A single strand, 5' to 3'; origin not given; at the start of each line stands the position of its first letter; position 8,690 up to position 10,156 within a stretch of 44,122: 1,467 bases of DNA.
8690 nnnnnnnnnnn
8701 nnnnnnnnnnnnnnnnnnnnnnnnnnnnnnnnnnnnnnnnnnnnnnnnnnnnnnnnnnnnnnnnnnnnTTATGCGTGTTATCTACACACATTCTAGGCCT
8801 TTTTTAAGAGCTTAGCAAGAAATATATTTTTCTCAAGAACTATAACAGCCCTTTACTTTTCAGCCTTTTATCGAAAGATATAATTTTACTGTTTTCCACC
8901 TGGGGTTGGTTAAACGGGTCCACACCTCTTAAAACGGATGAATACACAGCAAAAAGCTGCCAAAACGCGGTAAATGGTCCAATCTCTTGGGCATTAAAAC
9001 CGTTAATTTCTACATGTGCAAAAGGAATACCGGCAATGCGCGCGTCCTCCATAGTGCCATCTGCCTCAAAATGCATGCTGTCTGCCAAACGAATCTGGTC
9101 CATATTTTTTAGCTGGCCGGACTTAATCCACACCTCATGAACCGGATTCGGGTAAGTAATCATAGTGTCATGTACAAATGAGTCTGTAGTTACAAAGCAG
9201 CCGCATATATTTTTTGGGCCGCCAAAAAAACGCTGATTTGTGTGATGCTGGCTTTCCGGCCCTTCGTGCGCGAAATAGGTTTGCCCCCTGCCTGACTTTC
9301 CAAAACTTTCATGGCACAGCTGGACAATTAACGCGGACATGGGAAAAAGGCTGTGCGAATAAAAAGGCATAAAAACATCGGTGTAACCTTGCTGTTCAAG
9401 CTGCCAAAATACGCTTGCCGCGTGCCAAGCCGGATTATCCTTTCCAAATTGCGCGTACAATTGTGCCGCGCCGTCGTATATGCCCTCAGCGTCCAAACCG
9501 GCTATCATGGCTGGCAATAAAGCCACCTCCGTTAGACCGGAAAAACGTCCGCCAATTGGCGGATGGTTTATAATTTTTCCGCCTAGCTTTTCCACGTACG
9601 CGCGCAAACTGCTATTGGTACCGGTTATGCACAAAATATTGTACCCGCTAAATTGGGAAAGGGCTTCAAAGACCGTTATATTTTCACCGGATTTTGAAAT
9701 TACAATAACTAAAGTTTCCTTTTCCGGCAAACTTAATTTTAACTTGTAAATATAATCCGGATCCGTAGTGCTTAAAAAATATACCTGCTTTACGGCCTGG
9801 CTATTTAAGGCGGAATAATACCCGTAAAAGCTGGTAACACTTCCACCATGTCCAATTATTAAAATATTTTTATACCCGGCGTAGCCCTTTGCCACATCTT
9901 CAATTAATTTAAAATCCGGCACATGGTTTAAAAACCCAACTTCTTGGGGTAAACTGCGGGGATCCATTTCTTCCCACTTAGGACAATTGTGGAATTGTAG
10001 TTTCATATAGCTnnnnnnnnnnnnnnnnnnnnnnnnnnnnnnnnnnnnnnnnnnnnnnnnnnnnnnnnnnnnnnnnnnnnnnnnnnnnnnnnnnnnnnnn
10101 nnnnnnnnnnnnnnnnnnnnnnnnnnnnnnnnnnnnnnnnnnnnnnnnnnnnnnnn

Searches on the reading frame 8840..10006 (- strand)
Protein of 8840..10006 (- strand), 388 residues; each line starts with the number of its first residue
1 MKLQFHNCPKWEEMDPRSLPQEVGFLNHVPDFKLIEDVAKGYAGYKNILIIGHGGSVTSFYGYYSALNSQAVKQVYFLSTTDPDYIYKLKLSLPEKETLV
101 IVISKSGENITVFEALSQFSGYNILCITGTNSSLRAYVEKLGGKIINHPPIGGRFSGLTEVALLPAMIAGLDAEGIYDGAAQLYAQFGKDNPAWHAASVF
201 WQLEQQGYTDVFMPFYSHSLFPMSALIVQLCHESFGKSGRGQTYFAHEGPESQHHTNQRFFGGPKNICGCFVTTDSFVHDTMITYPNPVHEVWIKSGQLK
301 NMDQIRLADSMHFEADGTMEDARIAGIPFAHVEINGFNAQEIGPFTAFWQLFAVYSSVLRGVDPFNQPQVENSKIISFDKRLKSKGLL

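Call 21: search_protein_families(library=pfam, proteins=[window:8840-10006:-], max_evalue=0.001)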
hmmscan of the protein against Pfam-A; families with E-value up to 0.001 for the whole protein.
window:8840-10006:- (388 aa): 1 family
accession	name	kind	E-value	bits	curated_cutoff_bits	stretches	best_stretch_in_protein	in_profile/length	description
PF00342.24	PGI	-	8.2e-05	21.8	22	0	40-238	89-309/486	Phosphoglucose isomerase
